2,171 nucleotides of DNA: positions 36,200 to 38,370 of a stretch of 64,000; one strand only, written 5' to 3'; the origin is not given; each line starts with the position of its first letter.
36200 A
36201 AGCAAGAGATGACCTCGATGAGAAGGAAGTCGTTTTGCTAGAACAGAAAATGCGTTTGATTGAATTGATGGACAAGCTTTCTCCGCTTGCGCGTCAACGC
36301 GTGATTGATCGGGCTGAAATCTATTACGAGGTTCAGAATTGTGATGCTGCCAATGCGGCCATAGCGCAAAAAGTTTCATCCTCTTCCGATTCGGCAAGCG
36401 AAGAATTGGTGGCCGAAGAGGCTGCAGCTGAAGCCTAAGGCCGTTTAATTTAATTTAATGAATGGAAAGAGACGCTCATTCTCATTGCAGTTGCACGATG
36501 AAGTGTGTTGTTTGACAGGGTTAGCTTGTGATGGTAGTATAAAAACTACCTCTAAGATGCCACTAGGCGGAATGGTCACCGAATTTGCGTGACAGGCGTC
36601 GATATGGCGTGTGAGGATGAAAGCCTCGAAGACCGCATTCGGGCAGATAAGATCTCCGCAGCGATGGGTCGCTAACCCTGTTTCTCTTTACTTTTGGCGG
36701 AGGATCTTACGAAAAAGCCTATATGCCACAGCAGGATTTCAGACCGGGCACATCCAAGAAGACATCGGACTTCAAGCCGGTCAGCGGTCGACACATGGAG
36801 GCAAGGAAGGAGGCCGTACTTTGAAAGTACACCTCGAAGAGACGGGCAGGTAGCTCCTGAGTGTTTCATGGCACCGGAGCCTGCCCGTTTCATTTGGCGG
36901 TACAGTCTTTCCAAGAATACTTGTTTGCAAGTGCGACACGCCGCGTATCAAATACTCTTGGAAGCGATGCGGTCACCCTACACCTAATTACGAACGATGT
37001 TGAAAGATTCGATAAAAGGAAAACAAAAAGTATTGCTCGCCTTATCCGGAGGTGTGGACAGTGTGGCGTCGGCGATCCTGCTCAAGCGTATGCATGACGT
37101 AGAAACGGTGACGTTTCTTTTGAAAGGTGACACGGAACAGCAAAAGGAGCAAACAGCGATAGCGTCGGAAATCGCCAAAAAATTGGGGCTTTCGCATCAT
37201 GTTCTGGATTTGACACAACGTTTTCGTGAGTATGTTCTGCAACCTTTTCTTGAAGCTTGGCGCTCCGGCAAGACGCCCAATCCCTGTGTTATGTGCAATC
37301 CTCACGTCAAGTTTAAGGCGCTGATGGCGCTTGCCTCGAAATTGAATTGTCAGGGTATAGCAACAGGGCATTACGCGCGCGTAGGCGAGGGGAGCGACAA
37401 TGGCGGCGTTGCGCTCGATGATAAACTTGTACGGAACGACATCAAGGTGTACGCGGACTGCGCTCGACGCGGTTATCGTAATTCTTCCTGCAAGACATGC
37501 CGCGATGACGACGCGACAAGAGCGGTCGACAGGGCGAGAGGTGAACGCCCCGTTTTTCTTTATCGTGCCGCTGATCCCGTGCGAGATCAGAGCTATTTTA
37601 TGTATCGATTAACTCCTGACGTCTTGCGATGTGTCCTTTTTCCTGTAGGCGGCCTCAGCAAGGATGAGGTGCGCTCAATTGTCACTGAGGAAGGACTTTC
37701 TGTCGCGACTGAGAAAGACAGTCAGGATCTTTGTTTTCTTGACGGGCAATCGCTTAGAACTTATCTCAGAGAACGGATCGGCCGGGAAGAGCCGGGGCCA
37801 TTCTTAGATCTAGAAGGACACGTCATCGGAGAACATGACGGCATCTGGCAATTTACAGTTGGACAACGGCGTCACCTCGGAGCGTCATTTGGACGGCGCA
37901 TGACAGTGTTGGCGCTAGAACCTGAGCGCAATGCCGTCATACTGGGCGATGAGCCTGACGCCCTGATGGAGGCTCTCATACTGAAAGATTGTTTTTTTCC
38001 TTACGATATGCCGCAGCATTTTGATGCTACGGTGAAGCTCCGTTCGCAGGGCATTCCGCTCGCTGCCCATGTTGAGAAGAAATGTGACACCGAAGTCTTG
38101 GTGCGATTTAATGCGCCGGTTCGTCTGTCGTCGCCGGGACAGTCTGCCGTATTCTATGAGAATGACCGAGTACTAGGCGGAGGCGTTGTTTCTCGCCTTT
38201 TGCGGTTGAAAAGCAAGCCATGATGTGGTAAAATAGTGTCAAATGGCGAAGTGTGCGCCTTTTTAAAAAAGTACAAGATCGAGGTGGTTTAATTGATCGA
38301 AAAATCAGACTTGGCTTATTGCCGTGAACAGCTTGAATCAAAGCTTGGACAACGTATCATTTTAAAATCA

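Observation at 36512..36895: Orphan promoter-to-terminator unit (~350 nt) with no credible ORF, upstream of mnmA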

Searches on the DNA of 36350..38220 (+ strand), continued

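Call 89: search_with_rna_model(model_id=R2, sources=[window, L001, L002, L008, L010, L011, L012, L013, L015, L017, L020, L023, L025, L026, L027, L029, L031, L034, L035, L036, L003, L004, L005, L006, L007], max_evalue=1, make_alignment=true)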
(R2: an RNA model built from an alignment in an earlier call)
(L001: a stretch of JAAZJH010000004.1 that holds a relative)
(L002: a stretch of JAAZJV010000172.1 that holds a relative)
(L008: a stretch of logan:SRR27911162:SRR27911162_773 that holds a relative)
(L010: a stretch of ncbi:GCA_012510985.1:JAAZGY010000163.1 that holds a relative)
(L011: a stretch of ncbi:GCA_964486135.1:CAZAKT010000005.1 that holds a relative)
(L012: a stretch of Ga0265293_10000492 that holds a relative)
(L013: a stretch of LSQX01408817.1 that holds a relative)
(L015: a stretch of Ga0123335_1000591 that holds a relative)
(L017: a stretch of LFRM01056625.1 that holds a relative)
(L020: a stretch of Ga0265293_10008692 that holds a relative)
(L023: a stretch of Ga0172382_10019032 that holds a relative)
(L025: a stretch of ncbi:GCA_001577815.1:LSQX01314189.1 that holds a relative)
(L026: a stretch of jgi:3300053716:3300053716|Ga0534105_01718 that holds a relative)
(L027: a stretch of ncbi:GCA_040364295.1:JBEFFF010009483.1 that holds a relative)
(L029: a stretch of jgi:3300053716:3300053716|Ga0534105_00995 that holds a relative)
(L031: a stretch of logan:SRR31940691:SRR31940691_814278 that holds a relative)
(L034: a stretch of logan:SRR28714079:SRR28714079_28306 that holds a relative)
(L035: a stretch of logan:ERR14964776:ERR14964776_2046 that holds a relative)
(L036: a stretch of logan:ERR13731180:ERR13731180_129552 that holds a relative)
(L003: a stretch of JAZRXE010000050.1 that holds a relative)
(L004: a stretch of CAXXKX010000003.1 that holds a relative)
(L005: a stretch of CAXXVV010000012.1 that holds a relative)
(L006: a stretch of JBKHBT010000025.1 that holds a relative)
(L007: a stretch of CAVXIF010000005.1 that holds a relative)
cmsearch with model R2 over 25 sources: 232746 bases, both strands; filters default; matches with E-value up to 1: 37.
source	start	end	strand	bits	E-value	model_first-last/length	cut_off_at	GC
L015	1097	1183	+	105.4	2.6e-23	1-87/87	no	0.51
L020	8918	9004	-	104.4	4.8e-23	1-87/87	no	0.53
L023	6604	6689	+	101.8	2e-22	1-87/87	no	0.52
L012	5071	5158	-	101.2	2.8e-22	1-87/87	no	0.52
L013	9435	9520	-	99.9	5.8e-22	1-87/87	no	0.55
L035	1230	1317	+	99.1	9.1e-22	1-87/87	no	0.53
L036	225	312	+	98.7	1.1e-21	1-87/87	no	0.53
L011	3811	3892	+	97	2.9e-21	1-87/87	no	0.54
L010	3125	3210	+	92.2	4.3e-20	1-87/87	no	0.55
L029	2468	2554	+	89.2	2.3e-19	1-87/87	no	0.54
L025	2286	2371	+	86.6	9.9e-19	1-87/87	no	0.56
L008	3679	3769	+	78.3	1e-16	1-87/87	no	0.55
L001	2851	2941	+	77.9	1.2e-16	1-87/87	no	0.55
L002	2665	2755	+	77.6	1.5e-16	1-87/87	no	0.53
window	36804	36894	+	77.1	1.9e-16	1-87/87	no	0.55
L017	4296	4382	-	73.4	1.5e-15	1-87/87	no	0.51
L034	1328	1419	+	71.4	4.7e-15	1-87/87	no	0.51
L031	1327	1413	+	71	5.9e-15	1-87/87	no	0.54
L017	4267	4349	+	27.5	0.00021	1-87/87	no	0.42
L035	1262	1336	-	27.3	0.00024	1-87/87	no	0.56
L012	5058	5126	+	25.8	0.00053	1-87/87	no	0.51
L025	2317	2385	-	24.2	0.0013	1-87/87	no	0.51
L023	6636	6701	-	23.7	0.0018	1-87/87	no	0.55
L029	2500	2581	-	23.4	0.0021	1-87/87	no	0.55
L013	9422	9488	+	22.9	0.0028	1-87/87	no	0.6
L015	1132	1180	-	20.6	0.0097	36-84/87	no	0.55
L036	260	309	-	19.8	0.015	36-84/87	no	0.54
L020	8921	8969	+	19.7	0.017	36-84/87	no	0.57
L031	1360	1425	-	18.3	0.036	1-87/87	no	0.5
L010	3157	3226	-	18.2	0.037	1-87/87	no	0.53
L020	8973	8997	+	17.8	0.048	8-32/87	no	0.48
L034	1361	1448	-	17.6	0.054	1-87/87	no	0.53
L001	2883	2955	-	17.1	0.072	1-87/87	no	0.52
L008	3711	3788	-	15.3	0.19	1-87/87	no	0.59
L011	3843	3905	-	14.3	0.33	1-87/87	no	0.57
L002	2697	2774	-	13.7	0.47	1-87/87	no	0.5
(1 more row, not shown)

Alignment A8: 37 matches aligned to the model, 151 columns, each read 5' to 3' on its own strand. Consensus structure (alignment columns), stored with it:
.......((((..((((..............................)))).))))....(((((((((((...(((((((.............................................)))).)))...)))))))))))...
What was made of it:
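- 36839..36896 (+): Terminator-like hairpin. The lower stem is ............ with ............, the inner stem is GCUCC (36853-57) with GGAGC (36876-80), and the tail is UUUCAUUUG. Model R2 scores 77 bits on the + strand and 17 on the - strand (call 89).
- The + strand scores far higher than the - strand (call 89).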

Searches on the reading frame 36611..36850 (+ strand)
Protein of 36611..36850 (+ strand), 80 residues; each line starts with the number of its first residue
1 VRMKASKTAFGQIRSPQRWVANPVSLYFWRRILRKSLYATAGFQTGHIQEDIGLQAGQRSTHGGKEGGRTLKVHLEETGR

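Call 61: search_protein_families(library=pfam, proteins=[window:36611-36850:+], max_evalue=0.1)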
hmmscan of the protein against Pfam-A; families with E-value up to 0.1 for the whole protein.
window:36611-36850:+ (80 aa): 0 families
